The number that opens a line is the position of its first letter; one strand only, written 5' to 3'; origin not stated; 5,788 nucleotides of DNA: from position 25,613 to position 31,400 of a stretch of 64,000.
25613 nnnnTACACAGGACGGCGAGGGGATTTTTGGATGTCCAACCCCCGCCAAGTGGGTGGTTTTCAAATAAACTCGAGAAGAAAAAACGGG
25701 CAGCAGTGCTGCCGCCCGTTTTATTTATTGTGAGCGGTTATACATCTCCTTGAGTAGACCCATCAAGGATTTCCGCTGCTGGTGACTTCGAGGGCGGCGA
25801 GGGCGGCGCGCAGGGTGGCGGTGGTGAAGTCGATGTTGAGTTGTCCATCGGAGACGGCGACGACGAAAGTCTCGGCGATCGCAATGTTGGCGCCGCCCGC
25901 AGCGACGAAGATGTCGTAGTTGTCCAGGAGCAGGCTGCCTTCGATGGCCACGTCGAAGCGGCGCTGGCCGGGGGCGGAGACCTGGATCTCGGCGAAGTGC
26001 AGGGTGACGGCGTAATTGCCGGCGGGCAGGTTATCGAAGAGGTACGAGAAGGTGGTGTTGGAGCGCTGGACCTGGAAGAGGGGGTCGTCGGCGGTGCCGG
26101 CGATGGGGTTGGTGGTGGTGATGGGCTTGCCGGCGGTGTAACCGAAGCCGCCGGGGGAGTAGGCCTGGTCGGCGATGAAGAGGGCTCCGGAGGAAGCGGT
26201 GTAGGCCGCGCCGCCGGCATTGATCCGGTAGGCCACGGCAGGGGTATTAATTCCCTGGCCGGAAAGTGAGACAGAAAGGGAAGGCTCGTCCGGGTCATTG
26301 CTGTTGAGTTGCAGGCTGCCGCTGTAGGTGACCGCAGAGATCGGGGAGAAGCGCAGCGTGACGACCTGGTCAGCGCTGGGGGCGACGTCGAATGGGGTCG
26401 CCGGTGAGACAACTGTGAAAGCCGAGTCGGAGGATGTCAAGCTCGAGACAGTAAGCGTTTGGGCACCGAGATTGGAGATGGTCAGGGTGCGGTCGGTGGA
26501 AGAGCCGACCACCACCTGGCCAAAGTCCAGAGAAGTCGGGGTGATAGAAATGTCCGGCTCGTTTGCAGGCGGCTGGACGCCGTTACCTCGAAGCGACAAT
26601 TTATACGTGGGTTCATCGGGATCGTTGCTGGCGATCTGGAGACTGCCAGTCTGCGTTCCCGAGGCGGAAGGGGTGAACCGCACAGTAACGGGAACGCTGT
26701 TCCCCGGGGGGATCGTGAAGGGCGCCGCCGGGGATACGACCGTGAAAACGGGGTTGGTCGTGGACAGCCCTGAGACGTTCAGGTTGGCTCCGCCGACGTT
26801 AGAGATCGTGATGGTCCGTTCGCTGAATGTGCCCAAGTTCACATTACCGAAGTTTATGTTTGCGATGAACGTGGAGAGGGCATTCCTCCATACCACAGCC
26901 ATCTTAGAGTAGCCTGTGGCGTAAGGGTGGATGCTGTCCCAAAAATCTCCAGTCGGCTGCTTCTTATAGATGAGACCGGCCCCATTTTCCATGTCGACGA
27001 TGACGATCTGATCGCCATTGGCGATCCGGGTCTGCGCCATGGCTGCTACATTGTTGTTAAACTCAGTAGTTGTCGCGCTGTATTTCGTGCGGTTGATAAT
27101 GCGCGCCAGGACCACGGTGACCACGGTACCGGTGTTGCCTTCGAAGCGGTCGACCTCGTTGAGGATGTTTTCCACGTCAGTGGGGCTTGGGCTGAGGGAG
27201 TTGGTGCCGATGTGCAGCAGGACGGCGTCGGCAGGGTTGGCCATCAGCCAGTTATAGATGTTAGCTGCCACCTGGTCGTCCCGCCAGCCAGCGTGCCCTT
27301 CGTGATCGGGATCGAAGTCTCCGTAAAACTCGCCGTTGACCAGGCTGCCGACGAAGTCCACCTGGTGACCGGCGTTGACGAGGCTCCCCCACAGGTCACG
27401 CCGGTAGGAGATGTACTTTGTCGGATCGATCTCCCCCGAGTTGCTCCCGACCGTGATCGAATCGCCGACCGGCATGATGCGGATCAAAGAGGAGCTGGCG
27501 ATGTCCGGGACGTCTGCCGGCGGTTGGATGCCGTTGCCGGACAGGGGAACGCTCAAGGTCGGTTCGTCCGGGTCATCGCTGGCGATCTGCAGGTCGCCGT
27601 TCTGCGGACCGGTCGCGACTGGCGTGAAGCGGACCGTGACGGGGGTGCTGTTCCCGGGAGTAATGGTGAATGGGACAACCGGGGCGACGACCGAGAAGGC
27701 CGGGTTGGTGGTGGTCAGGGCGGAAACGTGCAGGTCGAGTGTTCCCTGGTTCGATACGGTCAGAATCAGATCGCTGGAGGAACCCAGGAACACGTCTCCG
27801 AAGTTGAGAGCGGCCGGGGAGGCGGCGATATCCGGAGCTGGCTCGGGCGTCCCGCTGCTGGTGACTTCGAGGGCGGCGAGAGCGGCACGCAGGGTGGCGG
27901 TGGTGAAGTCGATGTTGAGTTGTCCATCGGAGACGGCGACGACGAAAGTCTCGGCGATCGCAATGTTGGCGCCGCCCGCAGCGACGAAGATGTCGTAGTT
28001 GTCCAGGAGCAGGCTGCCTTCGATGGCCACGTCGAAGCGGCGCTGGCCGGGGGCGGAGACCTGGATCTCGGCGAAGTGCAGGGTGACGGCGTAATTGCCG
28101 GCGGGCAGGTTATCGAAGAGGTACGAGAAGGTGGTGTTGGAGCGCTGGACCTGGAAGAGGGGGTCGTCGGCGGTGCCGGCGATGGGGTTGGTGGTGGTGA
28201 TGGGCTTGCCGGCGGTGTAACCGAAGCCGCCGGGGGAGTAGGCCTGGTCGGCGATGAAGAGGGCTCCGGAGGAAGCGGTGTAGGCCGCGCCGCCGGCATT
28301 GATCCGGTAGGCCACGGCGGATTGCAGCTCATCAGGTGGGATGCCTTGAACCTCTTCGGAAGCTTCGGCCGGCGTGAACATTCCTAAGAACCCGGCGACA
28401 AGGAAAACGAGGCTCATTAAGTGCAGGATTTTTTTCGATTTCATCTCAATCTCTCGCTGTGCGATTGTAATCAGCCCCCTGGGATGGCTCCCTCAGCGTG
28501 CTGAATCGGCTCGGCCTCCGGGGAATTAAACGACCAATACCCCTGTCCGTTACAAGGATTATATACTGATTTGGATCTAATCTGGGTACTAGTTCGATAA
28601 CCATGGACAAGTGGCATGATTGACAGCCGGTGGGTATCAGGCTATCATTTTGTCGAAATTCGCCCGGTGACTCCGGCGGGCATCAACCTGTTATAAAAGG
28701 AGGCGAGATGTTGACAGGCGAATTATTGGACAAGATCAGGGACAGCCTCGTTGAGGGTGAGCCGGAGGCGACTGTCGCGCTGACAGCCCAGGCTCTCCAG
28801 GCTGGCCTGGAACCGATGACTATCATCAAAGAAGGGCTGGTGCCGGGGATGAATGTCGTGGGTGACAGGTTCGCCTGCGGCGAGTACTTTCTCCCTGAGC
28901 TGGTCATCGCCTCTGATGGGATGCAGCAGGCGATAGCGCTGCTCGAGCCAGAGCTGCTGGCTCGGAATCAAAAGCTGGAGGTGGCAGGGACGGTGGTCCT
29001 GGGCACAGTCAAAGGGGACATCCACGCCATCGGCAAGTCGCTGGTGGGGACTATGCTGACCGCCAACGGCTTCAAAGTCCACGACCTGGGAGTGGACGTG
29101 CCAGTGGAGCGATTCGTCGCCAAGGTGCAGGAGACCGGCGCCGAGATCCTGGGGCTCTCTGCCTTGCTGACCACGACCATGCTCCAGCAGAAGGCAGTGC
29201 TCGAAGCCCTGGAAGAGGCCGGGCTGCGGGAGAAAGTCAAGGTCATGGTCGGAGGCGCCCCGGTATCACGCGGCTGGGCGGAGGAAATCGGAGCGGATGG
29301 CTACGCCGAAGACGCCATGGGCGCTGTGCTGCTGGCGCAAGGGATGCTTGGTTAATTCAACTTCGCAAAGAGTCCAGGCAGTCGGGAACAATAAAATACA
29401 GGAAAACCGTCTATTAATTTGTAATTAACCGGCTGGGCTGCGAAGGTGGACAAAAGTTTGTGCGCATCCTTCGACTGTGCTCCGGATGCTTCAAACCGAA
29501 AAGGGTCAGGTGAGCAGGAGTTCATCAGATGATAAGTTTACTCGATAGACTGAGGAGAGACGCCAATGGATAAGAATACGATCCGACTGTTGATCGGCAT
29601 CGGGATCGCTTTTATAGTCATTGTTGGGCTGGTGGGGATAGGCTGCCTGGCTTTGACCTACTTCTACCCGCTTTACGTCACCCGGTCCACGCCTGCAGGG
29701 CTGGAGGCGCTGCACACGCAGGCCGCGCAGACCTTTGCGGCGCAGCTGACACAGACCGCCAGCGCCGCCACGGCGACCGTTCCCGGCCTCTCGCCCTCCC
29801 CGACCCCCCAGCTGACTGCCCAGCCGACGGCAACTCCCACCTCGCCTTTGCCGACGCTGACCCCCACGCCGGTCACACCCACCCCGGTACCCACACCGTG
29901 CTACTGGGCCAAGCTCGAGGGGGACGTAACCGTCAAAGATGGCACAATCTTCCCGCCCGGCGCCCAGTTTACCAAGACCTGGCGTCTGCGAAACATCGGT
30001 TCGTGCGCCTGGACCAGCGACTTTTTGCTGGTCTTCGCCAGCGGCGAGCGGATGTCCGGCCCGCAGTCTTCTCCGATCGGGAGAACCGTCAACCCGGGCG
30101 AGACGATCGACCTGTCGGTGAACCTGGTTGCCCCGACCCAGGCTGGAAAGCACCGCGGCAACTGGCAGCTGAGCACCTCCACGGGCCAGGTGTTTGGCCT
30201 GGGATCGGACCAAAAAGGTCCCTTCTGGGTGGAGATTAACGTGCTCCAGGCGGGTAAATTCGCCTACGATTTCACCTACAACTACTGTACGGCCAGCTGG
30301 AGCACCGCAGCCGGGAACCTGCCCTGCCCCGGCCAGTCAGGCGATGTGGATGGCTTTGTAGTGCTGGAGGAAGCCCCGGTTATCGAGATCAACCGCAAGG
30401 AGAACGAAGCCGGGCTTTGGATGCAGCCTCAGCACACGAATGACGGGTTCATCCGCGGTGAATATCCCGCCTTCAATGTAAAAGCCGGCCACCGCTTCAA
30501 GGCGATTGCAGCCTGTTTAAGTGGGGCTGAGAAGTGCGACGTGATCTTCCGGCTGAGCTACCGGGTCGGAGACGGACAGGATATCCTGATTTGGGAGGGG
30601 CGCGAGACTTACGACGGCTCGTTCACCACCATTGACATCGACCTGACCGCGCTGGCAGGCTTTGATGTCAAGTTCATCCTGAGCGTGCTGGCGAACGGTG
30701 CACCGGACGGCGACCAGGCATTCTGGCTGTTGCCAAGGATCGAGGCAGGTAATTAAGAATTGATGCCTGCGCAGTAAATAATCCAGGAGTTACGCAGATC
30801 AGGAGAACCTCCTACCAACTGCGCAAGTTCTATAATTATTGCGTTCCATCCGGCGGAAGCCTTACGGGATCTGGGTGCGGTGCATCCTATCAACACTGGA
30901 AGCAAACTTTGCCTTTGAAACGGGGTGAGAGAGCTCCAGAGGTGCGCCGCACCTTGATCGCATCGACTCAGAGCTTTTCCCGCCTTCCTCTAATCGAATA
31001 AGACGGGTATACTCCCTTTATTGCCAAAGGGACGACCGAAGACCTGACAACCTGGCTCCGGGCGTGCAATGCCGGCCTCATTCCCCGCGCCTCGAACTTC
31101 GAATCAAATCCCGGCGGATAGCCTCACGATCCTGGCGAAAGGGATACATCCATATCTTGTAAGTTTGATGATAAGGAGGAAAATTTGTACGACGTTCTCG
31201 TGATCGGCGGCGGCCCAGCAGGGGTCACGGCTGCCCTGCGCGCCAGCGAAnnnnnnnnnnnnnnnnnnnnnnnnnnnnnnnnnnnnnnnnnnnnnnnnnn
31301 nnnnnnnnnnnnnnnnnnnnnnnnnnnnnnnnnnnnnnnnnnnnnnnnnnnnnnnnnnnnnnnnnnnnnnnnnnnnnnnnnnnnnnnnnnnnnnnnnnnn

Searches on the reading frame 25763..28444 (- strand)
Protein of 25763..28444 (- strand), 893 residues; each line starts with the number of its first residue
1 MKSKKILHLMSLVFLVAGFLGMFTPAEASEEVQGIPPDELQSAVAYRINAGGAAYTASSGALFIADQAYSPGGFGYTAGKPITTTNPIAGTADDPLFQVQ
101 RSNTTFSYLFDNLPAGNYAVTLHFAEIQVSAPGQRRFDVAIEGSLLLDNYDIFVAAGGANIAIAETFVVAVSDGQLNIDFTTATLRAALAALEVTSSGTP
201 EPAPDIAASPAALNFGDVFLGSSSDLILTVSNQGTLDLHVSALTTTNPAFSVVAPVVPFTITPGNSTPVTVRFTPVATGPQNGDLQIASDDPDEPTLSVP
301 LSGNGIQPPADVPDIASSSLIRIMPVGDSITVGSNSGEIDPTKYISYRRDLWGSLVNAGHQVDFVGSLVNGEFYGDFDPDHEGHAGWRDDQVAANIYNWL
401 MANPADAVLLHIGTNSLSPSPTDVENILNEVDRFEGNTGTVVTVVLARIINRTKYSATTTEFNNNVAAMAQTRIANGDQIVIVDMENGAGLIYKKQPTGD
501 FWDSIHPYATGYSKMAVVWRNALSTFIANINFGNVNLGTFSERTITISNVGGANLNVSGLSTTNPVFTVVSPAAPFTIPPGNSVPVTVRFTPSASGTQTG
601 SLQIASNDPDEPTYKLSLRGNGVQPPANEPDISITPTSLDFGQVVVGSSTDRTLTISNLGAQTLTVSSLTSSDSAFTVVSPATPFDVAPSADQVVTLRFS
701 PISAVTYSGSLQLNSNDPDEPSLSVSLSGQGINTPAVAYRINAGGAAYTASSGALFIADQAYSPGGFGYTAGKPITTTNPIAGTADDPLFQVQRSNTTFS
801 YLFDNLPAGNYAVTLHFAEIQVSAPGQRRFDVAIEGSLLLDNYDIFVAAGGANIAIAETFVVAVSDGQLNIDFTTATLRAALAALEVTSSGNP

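Call 11: search_protein_families(library=pfam, proteins=[window:25763-28444:-])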
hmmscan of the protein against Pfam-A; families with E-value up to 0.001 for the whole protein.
window:25763-28444:- (893 aa): 17 families
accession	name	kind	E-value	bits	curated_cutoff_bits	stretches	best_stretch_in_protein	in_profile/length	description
PF11721.14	Malectin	-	1.1e-60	204.7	23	2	738-892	2-157/163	Malectin domain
PF22544.2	HYDIN_VesB_CFA65-like_Ig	-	2.4e-37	127.6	25.5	3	630-728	1-98/100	HYDIN/CFA65/VesB-like, Ig-like domain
PF15780.11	ASH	-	2.6e-35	121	27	3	528-609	12-93/98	Abnormal spindle-like microcephaly-assoc'd, ASPM-SPD-2-Hydin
PF22073.2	Cep192_D4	-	3.3e-32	111.4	35.5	3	630-731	2-111/112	Cep192 domain 4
PF12371.14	TMEM131_like_N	-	6.2e-22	78.1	28.8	3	209-287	4-82/84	Transmembrane protein 131-like N-terminal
PF22067.2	Cep192_D3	-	6.9e-19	68.2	27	1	530-621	9-98/99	Cep192 domain 3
PF07610.17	DUF1573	-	1e-15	57.9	26.1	1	529-621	7-97/98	Protein of unknown function (DUF1573)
PF12819.13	Malectin_like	-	1.1e-13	51.6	24.5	2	102-194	232-328/331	Malectin-like domain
PF24798.1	Ig-CFAP74_4th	-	2.3e-11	44.1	28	0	529-622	5-95/95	CFAP74 forth Ig-like domain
PF00657.28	Lipase_GDSL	-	1.2e-09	39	23.6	1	323-516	1-205/208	GDSL-like Lipase/Acylhydrolase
PF24507.1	Ig_CFAP65_4th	-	3.6e-09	37.4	27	0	562-609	20-64/76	CFAP65, fourth Ig-like domain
PF24770.2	Ig-CFAP74_2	-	7.8e-08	33.4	27.4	0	637-666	6-35/185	CFAP74 second Ig-like domain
PF22064.2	Cep192_D2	-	3.4e-07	31.1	27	0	629-706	1-87/154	Cep192 domain 2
PF25249.1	Ig_CFAP65_7th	-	3.9e-07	30.3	28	0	646-726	16-96/120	CFAP65, seventh Ig-like domain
PF24291.1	Ig_CFAP65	-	4.6e-07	30.1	27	0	675-734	60-118/121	Cilia- and flagella-associated protein 65-like, Ig-like domain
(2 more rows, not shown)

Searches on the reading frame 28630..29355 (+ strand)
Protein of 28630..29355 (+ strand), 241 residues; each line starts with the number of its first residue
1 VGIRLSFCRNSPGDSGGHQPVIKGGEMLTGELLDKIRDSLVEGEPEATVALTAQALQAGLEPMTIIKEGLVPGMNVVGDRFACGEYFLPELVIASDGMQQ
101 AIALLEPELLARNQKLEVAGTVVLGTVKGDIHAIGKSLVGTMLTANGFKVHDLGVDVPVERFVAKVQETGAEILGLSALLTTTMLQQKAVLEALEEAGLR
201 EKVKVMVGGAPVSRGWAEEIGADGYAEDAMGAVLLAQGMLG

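Call 11: search_protein_families(library=pfam, proteins=[window:28630-29355:+])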
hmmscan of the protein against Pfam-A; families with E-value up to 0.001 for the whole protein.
window:28630-29355:+ (241 aa): 2 families
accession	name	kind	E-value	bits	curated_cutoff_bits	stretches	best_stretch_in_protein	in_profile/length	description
PF02310.24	B12-binding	-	9.5e-27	93.7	32.1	1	121-233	2-120/121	B12 binding domain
PF02607.22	B12-binding_2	-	3.1e-22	79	23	1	32-106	1-74/74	B12 binding domain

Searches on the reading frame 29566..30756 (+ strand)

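Call 11: search_protein_families(library=pfam, proteins=[window:29566-30756:+])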
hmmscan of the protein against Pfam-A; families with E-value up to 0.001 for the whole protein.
window:29566-30756:+ (396 aa): 1 family
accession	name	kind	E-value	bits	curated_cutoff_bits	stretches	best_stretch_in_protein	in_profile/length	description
PF16158.11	N_BRCA1_IG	-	4.6e-27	95.1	28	1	122-226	1-108/108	Ig-like domain from next to BRCA1 gene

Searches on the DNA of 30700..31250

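Call 22: search_rna_families(source=window, start=30700, end=31250, threshold=evalue, max_evalue=10)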
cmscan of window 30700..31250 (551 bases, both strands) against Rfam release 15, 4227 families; matches with E-value up to 10: 4.
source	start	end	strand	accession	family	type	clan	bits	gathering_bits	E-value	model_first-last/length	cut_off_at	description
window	30769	30824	+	RF00740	mir-370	Gene; miRNA;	-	14.5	70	5.4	1-75/75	no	mir-370 microRNA precursor family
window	30729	30766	+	RF01346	CRISPR-DR36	Gene; CRISPR;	-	13.2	38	3.9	1-36/36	no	CRISPR RNA direct repeat element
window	30970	31002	+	RF01072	TMV_UPD-PK3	Cis-reg;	-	10.9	34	7.4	1-31/31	no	Pseudoknot of upstream pseudoknot domain (UPD) of the 3'UTR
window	30899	30913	+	RF01792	eiav_FSE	Cis-reg; frameshift_element;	-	10.8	40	9.1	1-35/35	no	ribosomal frameshift site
